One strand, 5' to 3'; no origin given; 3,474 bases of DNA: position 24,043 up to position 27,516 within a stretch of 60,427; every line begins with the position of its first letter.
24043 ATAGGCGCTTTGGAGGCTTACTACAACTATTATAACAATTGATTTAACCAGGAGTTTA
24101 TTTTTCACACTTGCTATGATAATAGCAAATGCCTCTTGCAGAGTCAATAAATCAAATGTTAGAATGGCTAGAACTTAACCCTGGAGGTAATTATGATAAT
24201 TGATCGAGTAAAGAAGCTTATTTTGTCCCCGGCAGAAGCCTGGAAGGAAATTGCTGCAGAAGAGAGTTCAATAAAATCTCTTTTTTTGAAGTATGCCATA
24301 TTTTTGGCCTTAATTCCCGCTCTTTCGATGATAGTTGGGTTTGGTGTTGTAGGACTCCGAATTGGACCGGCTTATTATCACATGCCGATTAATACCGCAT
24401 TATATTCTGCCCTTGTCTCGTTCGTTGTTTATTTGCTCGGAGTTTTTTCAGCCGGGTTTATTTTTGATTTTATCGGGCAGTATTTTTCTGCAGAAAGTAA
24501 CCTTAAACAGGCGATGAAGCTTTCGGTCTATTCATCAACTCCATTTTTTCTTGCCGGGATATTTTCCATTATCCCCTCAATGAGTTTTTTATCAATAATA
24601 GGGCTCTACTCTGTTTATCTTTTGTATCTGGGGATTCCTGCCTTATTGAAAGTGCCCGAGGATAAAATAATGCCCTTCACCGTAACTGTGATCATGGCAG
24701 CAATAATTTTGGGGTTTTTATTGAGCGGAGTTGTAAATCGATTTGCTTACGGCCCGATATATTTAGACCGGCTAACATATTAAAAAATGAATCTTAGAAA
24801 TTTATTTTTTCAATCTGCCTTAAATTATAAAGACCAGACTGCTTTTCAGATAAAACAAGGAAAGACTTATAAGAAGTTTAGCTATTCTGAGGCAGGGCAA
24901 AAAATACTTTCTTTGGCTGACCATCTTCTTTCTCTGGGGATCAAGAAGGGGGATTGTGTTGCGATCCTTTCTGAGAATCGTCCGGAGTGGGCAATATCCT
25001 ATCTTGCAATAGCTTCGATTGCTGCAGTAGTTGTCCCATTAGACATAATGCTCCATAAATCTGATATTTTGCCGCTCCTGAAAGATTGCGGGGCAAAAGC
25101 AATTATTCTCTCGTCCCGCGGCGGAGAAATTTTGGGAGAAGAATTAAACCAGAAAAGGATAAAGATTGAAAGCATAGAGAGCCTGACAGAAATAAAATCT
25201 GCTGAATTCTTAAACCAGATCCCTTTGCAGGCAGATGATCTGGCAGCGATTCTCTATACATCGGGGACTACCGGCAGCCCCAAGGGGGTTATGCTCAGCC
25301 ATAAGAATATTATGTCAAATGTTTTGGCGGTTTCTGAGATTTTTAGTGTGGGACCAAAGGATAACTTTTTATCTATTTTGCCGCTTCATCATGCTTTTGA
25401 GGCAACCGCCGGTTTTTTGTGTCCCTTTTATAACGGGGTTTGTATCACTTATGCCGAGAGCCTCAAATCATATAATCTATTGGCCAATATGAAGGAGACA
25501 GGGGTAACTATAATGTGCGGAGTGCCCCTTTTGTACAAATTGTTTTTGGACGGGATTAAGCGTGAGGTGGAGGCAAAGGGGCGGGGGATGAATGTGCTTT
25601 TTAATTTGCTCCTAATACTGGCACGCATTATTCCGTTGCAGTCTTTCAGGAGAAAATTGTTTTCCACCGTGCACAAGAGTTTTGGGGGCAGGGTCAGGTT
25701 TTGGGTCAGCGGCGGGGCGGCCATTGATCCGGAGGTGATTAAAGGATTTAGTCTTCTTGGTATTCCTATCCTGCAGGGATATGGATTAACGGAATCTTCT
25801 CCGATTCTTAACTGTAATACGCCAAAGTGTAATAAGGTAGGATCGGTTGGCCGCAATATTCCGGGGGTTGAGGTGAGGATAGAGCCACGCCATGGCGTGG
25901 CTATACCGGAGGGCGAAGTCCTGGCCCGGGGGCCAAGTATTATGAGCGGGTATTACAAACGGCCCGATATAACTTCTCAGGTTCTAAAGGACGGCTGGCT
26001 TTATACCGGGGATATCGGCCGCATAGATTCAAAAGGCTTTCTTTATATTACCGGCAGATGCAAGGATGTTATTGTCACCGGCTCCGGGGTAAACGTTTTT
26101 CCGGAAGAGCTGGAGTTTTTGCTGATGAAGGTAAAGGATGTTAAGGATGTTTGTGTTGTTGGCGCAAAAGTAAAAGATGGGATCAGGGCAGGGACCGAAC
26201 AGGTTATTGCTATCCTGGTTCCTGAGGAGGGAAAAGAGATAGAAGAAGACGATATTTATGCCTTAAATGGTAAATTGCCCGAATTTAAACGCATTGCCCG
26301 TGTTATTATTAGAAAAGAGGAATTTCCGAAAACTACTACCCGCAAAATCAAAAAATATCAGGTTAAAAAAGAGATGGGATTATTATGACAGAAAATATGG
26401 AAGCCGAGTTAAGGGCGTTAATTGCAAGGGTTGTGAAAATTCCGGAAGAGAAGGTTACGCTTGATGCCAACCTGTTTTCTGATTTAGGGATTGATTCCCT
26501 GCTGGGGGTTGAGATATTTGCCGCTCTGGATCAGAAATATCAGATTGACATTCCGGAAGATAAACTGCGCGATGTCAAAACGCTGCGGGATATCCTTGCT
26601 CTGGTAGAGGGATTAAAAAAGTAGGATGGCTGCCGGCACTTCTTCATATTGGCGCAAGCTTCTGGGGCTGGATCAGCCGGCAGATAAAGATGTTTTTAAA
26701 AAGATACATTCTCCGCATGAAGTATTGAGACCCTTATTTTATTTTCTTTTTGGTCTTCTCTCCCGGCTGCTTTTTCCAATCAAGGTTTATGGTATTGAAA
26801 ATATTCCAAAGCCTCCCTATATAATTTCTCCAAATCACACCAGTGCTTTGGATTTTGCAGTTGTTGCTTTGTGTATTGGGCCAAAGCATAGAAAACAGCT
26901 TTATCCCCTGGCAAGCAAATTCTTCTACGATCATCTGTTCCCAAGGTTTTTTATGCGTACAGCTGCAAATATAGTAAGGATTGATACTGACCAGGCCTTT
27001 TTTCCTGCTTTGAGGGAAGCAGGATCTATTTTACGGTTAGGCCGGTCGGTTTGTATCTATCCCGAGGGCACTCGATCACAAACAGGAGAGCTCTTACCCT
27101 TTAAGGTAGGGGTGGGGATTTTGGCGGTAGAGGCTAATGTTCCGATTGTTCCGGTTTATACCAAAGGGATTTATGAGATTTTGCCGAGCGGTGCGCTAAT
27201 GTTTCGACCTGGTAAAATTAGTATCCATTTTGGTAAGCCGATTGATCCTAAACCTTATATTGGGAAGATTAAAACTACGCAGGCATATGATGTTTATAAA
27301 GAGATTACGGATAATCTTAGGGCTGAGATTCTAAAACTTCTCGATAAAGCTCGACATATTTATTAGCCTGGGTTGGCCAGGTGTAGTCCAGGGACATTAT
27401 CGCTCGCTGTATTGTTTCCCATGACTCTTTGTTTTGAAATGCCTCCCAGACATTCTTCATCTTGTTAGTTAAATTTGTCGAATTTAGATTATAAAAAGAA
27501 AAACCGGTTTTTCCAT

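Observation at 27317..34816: Giant dikinase-like protein with degenerate Nudix fold sandwiched between two glycogen-synthase paralogs: candidate bacterial glucan,water-dikinase-like system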

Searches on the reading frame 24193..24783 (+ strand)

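Call 6: search_protein_families(library=pfam, proteins=[window:24193-24783:+], max_evalue=0.01)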
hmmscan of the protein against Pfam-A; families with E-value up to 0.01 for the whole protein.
window:24193-24783:+ (196 aa): 1 family
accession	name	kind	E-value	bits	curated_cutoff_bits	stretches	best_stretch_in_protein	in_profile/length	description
PF04893.22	Yip1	-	2.5e-22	80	28.6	1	8-176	2-171/173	Yip1 domain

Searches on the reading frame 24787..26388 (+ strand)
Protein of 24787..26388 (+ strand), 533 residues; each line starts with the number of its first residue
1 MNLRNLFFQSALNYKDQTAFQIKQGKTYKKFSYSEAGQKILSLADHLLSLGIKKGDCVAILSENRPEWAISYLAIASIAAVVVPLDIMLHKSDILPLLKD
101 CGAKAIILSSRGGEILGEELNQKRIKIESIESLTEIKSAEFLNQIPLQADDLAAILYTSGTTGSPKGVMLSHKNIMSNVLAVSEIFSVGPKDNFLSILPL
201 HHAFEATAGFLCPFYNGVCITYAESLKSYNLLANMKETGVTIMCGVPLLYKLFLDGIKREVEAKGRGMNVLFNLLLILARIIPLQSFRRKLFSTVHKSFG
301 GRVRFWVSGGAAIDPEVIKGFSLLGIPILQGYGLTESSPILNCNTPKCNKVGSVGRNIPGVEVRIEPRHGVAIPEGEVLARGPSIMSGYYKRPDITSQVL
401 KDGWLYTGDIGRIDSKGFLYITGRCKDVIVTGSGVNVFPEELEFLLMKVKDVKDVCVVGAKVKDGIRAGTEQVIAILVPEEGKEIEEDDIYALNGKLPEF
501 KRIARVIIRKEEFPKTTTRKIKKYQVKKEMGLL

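Call 6: search_protein_families(library=pfam, proteins=[window:24787-26388:+], max_evalue=0.01)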
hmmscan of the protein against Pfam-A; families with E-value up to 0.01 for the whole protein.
window:24787-26388:+ (533 aa): 2 families
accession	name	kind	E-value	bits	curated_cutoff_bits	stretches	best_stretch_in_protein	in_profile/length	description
PF00501.34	AMP-binding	-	1.9e-82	277.5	29.9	1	7-390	1-384/384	AMP-binding enzyme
PF13193.12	AMP-binding_C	-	2.7e-07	31.8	24.5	1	441-520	1-76/76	AMP-binding enzyme C-terminal domain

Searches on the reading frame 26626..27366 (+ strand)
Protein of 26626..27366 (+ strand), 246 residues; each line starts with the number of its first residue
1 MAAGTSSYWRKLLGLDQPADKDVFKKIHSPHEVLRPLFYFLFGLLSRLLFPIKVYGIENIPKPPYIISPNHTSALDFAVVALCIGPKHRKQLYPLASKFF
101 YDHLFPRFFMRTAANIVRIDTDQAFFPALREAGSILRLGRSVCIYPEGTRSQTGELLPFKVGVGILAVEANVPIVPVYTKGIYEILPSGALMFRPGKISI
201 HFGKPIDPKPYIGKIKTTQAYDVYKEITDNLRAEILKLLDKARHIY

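Call 6: search_protein_families(library=pfam, proteins=[window:26626-27366:+], max_evalue=0.01)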
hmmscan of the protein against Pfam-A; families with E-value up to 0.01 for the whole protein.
window:26626-27366:+ (246 aa): 1 family
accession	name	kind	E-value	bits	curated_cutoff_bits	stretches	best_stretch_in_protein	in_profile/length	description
PF01553.26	Acyltransferase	-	4.2e-24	85.3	23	1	52-179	2-131/132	Acyltransferase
